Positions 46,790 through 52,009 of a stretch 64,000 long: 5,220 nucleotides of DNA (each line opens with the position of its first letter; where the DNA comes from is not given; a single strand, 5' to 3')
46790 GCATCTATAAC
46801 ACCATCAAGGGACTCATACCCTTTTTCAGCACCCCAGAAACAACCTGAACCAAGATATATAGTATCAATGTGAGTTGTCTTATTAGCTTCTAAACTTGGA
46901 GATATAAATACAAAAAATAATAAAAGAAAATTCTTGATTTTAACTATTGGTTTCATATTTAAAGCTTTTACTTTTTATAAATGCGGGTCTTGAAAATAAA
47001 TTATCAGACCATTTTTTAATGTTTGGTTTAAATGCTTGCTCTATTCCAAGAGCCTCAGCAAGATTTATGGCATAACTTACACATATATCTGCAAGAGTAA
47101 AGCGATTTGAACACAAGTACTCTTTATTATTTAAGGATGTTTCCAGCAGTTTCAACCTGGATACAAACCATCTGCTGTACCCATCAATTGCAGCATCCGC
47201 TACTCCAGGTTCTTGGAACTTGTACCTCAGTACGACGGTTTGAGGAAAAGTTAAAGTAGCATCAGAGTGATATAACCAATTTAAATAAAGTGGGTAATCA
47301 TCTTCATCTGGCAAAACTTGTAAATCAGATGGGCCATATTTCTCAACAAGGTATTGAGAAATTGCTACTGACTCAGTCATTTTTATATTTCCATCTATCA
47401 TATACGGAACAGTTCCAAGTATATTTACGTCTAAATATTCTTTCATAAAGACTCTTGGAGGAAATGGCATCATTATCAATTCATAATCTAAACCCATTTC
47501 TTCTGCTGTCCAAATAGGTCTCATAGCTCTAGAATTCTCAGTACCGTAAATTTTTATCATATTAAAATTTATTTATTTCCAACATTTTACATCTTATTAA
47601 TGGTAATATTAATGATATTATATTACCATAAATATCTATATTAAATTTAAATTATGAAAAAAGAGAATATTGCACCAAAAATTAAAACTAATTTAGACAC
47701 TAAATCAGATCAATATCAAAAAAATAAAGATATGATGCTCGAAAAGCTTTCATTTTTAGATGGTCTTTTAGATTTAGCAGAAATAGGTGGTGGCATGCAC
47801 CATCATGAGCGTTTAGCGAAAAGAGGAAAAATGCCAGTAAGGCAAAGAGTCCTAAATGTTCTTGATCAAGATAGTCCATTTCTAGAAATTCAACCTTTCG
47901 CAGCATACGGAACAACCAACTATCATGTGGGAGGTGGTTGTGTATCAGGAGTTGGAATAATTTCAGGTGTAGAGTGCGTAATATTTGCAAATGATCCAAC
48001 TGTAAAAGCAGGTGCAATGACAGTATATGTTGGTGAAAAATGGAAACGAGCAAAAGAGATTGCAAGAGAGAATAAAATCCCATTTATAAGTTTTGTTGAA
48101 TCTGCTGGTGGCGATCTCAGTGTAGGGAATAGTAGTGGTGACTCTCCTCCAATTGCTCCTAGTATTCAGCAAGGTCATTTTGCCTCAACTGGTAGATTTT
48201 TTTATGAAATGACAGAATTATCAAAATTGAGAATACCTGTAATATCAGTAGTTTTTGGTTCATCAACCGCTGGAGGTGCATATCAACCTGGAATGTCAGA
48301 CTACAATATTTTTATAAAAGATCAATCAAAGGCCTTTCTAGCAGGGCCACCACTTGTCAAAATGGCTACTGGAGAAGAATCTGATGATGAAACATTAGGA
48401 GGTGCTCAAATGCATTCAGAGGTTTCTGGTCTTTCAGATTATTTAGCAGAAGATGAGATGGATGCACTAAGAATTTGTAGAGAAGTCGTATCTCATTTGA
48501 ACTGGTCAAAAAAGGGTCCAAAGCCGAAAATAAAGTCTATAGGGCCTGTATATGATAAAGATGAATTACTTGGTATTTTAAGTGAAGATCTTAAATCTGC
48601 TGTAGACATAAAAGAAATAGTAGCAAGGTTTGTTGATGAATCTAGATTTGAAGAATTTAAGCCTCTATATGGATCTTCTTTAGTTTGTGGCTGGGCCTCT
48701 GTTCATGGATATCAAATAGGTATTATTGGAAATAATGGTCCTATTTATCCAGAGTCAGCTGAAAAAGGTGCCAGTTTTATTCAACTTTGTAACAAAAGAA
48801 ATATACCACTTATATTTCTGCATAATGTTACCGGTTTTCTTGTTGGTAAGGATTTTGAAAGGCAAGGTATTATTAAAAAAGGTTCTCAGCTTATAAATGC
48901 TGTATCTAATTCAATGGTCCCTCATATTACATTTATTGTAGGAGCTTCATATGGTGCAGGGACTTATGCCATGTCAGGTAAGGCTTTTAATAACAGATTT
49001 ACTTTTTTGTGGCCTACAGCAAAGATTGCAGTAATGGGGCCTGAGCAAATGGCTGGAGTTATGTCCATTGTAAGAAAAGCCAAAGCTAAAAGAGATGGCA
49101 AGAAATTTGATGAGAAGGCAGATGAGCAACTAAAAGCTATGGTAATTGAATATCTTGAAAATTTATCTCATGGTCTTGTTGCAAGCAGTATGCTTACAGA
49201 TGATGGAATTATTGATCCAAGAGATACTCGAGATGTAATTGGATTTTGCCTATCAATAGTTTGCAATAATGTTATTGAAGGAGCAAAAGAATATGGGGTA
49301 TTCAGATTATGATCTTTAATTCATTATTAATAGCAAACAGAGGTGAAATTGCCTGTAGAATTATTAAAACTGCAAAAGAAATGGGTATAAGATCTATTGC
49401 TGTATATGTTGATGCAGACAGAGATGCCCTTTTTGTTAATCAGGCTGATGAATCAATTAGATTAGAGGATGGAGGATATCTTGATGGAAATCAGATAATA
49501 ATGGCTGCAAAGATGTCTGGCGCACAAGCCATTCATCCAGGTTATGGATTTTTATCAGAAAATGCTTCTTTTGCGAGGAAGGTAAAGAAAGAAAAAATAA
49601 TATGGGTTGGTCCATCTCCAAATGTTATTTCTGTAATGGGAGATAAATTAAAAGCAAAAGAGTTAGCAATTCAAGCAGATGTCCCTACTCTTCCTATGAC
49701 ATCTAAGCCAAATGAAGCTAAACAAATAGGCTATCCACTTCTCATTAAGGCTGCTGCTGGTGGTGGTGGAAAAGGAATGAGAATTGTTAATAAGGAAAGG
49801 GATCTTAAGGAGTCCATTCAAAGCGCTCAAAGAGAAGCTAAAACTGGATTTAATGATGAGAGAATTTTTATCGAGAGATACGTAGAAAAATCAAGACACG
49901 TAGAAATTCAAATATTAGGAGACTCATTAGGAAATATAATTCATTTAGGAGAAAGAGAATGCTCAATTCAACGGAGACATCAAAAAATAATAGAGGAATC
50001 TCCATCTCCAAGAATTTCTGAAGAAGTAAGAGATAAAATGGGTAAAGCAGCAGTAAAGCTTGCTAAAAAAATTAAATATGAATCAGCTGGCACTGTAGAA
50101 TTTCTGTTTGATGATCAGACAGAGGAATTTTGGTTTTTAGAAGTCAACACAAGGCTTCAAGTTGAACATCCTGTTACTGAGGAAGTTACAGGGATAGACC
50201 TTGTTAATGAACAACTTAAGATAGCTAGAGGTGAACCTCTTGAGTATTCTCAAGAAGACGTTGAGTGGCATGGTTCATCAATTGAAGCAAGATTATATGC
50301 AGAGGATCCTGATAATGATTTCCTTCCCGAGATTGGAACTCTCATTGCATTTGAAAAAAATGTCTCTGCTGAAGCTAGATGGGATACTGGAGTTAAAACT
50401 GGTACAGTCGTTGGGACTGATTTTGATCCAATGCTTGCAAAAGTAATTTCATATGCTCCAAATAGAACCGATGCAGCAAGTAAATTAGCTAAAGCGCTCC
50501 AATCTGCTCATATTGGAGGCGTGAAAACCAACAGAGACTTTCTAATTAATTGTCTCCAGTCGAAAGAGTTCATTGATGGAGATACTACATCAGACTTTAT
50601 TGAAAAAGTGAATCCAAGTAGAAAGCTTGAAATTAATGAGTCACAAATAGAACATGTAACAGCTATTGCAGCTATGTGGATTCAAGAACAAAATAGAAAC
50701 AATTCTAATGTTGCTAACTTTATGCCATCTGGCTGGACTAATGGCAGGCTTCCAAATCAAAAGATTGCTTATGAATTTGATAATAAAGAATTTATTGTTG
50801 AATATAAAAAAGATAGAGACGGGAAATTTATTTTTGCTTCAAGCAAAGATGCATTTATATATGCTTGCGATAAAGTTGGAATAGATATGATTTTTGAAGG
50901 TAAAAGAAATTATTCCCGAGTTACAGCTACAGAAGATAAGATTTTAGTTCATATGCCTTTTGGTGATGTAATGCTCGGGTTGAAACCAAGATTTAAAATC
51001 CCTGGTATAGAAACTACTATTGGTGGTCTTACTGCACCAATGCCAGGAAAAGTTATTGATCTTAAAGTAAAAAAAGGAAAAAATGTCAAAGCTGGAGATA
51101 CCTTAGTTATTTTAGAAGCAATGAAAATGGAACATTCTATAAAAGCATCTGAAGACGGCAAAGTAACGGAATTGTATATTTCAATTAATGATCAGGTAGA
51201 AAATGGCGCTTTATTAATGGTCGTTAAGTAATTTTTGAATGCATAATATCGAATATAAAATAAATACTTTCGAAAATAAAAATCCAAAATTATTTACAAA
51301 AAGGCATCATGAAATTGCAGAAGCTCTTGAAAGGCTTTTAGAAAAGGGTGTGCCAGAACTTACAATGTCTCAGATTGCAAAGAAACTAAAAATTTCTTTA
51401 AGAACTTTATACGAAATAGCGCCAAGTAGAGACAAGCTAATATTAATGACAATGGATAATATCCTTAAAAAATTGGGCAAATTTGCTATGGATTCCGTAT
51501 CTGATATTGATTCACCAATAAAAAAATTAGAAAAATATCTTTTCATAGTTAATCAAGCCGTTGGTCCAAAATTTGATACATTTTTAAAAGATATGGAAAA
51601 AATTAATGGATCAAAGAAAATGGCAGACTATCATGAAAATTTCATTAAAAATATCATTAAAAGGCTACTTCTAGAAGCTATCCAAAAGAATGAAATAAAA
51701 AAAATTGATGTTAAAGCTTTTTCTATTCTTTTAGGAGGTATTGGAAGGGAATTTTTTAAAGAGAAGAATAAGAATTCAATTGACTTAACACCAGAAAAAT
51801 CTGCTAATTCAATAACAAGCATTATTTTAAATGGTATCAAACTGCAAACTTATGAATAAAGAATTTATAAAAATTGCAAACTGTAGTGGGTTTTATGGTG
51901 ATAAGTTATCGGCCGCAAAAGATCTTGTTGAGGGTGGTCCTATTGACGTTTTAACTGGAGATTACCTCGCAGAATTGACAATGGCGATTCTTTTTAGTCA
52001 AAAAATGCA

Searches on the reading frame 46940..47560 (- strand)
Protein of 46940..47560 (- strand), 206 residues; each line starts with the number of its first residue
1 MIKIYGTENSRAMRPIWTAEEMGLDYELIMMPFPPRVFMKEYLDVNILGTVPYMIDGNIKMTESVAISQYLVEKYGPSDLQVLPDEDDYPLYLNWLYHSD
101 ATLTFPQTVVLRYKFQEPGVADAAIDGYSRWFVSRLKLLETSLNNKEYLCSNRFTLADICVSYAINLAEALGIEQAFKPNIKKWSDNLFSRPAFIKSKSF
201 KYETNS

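Call 49: search_protein_families(library=pfam, proteins=[window:46940-47560:-])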
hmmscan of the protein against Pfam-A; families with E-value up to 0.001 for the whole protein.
window:46940-47560:- (206 aa): 5 families
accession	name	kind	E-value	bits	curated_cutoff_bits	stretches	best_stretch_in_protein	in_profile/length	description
PF02798.26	GST_N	-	5.6e-10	39.8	20.9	1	5-72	6-75/76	Glutathione S-transferase, N-terminal domain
PF13417.12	GST_N_3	-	8.9e-10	39.2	22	1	5-77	2-73/75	Glutathione S-transferase, N-terminal domain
PF00043.30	GST_C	-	7e-09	36.3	20.7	1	136-192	35-93/93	Glutathione S-transferase, C-terminal domain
PF13409.12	GST_N_2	-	3.3e-07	31.3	25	1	12-72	5-68/70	Glutathione S-transferase, N-terminal domain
PF14497.11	GST_C_3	-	0.00033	21.3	21.6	1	136-193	35-96/104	Glutathione S-transferase, C-terminal domain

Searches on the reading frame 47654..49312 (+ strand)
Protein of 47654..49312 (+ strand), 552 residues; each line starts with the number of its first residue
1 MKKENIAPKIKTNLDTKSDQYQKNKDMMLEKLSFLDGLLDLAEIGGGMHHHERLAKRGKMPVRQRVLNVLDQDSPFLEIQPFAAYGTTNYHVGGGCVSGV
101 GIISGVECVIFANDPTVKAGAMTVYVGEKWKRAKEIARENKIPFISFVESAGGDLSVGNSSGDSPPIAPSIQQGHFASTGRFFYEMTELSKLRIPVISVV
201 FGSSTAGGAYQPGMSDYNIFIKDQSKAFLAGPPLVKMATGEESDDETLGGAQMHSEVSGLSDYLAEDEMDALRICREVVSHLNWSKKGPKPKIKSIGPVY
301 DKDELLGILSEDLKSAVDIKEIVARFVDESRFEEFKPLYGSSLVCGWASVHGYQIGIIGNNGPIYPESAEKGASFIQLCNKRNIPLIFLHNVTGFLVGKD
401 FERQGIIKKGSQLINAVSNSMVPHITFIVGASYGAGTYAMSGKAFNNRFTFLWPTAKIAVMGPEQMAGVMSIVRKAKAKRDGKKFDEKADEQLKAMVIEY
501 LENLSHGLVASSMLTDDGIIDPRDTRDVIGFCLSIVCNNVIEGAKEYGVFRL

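Call 5: search_protein_families(library=pfam, proteins=[window:47654-49312:+])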
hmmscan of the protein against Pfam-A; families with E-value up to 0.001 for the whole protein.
window:47654-49312:+ (552 aa): 2 families
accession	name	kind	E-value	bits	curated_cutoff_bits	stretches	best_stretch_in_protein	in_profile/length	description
PF01039.27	Carboxyl_trans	-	6.7e-126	421.2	22.3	1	56-540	4-482/493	Carboxyl transferase domain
PF03255.19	ACCA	-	2.5e-08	33.9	23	1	360-483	124-242/310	Acetyl co-enzyme A carboxylase carboxyltransferase-like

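Call 6: search_protein_families(library=ncbifam, proteins=[window:47654-49312:+])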
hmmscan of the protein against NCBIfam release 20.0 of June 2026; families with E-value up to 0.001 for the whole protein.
window:47654-49312:+ (552 aa): 6 families
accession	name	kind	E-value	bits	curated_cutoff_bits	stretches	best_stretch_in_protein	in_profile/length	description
TIGR01117.1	mmdA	subfamily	6.9e-78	262.7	998.8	1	42-538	13-497/512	methylmalonyl-CoA decarboxylase subunit alpha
NF041504.1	AccA_sub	subfamily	5.3e-11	42.4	300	1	360-474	71-181/257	carboxyltransferase subunit alpha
NF004344.0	PRK05724.1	equivalog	9.3e-07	28.4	357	0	360-471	128-235/319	acetyl-CoA carboxylase carboxyltransferase subunit alpha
TIGR00513.1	accA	equivalog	3.2e-06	26.7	319.3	0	185-216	181-212/321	acetyl-CoA carboxylase carboxyl transferase subunit alpha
NF008971.0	PRK12319.1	equivalog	2.6e-05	23.9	406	0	359-470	74-181/256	acetyl-CoA carboxylase carboxyl transferase subunit alpha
TIGR00515.1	accD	equivalog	0.00068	19.1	317.45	0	96-153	110-167/285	acetyl-CoA carboxylase, carboxyltransferase subunit beta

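Call 47: search_solved_structures(query=window:47654-49312:+, max_evalue=1e-20, show_alignments=0)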
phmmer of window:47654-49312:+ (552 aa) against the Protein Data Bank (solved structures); distinct sequences matched with E-value up to 1e-20: 45.
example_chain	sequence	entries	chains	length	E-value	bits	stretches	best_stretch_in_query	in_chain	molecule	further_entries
8j4z_J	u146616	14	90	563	5.4e-141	474.2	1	10-552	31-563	Methylcrotonoyl-CoA carboxylase beta chain, mitochondrial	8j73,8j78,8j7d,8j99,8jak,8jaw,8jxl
3u9r_B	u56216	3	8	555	6.1e-140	470.7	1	11-552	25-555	Methylcrotonyl-CoA carboxylase, beta-subunit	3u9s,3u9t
9tps_A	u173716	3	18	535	8.7e-135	453.7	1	9-552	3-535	Propionyl CoA carboxylase beta subunit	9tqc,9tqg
5ikl_B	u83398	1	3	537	3.9e-132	445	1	8-537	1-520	Geranyl-CoA carboxylase, beta-subunit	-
9yx0_G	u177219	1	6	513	4.3e-128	431.6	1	26-552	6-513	Carboxyl transferase domain protein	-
4q0g_A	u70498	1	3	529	1.5e-126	426.5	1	35-552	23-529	Probable acetyl-/propionyl-CoA carboxylase (Beta subunit) AccD1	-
8rth_B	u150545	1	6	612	1.5e-114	387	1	51-552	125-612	methylcrotonoyl-CoA carboxylase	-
8f41_B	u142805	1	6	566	1e-112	380.9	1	55-533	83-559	3-methylcrotonyl-CoA carboxylase, beta-subunit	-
8f3d_A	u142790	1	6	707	1.9e-112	380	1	56-533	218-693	3-methylcrotonyl-CoA carboxylase beta-subunit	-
2a7s_A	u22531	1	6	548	8.1e-64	219.5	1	52-539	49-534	Probable propionyl-CoA carboxylase beta chain 5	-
2bzr_A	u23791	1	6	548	7.5e-63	216.3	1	52-539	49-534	PROPIONYL-COA CARBOXYLASE BETA CHAIN 5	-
1vrg_A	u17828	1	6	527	1.4e-62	215.4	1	30-542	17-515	propionyl-CoA carboxylase, beta subunit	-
9t97_D5a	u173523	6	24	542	4.2e-60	207.3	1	53-542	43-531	Propionyl-CoA carboxylase beta chain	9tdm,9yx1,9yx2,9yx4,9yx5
3ibb_A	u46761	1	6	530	5.2e-60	207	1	31-527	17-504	Propionyl-CoA carboxylase complex B subunit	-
3iav_A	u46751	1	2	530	6.3e-60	206.7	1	31-527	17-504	Propionyl-CoA carboxylase complex B subunit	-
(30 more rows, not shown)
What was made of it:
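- On Atu (acyclic terpene utilisation) cluster: Calls 5 and 47.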

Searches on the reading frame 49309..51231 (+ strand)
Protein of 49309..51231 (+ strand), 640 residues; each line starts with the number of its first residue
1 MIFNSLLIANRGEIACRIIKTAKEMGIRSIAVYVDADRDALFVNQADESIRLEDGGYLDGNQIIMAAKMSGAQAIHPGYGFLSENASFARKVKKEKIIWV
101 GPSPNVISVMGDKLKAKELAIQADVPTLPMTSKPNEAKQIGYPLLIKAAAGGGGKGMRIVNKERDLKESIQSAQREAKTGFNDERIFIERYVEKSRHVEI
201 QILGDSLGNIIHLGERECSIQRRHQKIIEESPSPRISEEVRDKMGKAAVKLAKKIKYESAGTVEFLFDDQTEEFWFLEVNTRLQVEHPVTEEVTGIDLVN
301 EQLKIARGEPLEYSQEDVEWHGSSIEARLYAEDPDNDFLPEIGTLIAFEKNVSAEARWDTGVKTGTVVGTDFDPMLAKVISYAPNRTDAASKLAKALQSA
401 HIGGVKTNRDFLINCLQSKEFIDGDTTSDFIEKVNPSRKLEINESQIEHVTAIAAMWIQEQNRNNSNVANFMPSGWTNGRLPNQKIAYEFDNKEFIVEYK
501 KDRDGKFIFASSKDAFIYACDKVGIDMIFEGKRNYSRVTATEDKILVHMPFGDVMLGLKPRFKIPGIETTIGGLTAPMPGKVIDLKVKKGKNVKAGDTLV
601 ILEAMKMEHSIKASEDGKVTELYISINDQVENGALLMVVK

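Call 5: search_protein_families(library=pfam, proteins=[window:49309-51231:+])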
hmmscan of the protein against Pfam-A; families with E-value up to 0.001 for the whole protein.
window:49309-51231:+ (640 aa): 8 families
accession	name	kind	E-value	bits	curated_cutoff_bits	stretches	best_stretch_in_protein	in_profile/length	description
PF02786.22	CPSase_L_D2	-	5.6e-72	242.1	19.8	1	113-312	2-209/211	Carbamoyl-phosphate synthase L chain, ATP binding domain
PF00289.28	Biotin_carb_N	-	4.6e-40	136.9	25.5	1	3-107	2-110/110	Biotin carboxylase, N-terminal domain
PF02785.25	Biotin_carb_C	-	9.9e-31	106.5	32.4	1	326-432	1-107/108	Biotin carboxylase C-terminal domain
PF00364.28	Biotin_lipoyl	-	5.1e-17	61.9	22.1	1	574-638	3-72/73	Biotin-requiring enzyme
PF07478.18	Dala_Dala_lig_C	-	1.8e-12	47.6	24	1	133-281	28-174/204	D-ala D-ala ligase C-terminus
PF13533.13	Biotin_lipoyl_2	-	7.7e-08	32.4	29.8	0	575-602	4-31/32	Biotin-lipoyl like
PF02222.28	ATP-grasp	-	5.6e-07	29.8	27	1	135-282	24-162/179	ATP-grasp domain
PF02655.19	ATP-grasp_3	-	4.2e-06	27.4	23.2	1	112-284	3-158/160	ATP-grasp domain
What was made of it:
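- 49309..51231 (+): Biotin carboxylase fused to a biotin-carrier domain (MCC/GCC alpha type). Pfam Biotin_carb_N, CPSase_L_D2, Biotin_carb_C and Biotin_lipoyl (call 5).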

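Call 6: search_protein_families(library=ncbifam, proteins=[window:49309-51231:+])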
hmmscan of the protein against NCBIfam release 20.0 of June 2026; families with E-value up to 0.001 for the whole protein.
window:49309-51231:+ (640 aa): 49 families (the best 25 are shown)
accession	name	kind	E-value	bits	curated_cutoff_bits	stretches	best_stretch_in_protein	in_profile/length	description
NF009554.0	PRK12999.1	equivalog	6.3e-179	597.2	965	2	3-464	5-486/1147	pyruvate carboxylase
TIGR02712.1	urea_carbox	equivalog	1.3e-173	579.6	1303.85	2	3-443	1-452/1201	urea carboxylase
NF006367.0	PRK08591.1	subfamily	7.3e-165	549.1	597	1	3-435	2-445/451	acetyl-CoA carboxylase biotin carboxylase subunit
TIGR01235.1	pyruv_carbox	equivalog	4e-162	541.2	1114.45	2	6-433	2-450/1143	pyruvate carboxylase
NF006406.0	PRK08654.1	equivalog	3.4e-161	537.1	739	1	3-464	2-474/499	acetyl-CoA carboxylase biotin carboxylase subunit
TIGR00514.1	accC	equivalog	2.4e-159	531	626.5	1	4-435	3-445/449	acetyl-CoA carboxylase biotin carboxylase subunit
NF004085.0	PRK05586.1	equivalog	6.3e-150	500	723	1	3-433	2-443/448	acetyl-CoA carboxylase biotin carboxylase subunit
NF009471.0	PRK12833.1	equivalog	1.3e-147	492.2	686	1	4-442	6-455/467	acetyl-CoA carboxylase biotin carboxylase subunit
NF006287.0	PRK08463.1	equivalog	1.1e-139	466.3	775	1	3-435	2-445/479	acetyl-CoA carboxylase subunit A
NF005525.0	PRK07178.1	equivalog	2.4e-139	465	768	1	3-456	2-464/471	acetyl-CoA carboxylase biotin carboxylase subunit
NF006286.0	PRK08462.1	equivalog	2.3e-134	448.6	740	1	4-433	5-443/445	acetyl-CoA carboxylase biotin carboxylase subunit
NF006761.0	PRK09282.1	domain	3.8e-18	65.3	402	1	569-640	519-590/591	pyruvate carboxylase subunit B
NF004173.0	PRK05641.1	equivalog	5.6e-17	62.7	199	1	491-637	9-150/153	putative acetyl-CoA carboxylase biotin carboxyl carrier protein subunit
NF053643.1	Ddl_archaea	equivalog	5.7e-17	61.7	500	1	82-309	75-298/367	putative pseudomurein biosynthesis ATP-grasp protein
TIGR01369.1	CPSaseII_lrg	equivalog_domain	5.2e-16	57.5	1027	1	87-316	644-874/1052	carbamoyl-phosphate synthase (glutamine-hydrolyzing) large subunit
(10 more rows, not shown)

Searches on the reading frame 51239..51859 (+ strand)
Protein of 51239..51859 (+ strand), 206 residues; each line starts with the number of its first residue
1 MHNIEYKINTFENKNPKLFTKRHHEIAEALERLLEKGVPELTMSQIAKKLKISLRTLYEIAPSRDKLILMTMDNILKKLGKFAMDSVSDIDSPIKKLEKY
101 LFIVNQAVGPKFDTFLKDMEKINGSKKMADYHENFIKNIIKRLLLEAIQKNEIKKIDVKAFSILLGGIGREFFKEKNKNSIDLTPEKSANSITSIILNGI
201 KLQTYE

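Call 5: search_protein_families(library=pfam, proteins=[window:51239-51859:+])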
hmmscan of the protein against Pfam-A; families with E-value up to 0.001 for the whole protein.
window:51239-51859:+ (206 aa): 2 families
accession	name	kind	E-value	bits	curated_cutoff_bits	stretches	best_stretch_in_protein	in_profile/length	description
PF00440.29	TetR_N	-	8e-05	22.8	24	1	27-68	3-44/47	Bacterial regulatory proteins, tetR family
PF04130.18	GCP_C_terminal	-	0.00035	20.6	25.8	1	94-152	164-221/309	Gamma tubulin complex component C-terminal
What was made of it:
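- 51239..51859 (+): TetR-family regulator. PF00440 at 22.8 bits, just below the 24-bit cut-off (call 5).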

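Call 6: search_protein_families(library=ncbifam, proteins=[window:51239-51859:+])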
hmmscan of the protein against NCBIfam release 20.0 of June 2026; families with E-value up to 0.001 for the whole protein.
window:51239-51859:+ (206 aa): 2 families
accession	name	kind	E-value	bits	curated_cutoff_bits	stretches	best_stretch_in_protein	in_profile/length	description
TIGR03384.1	betaine_BetI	equivalog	4.7e-05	23.2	201.3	1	22-98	9-86/189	choline-binding transcriptional repressor BetI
NF001978.0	PRK00767.1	equivalog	0.00025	20.9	118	1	22-97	11-87/197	transcriptional regulator BetI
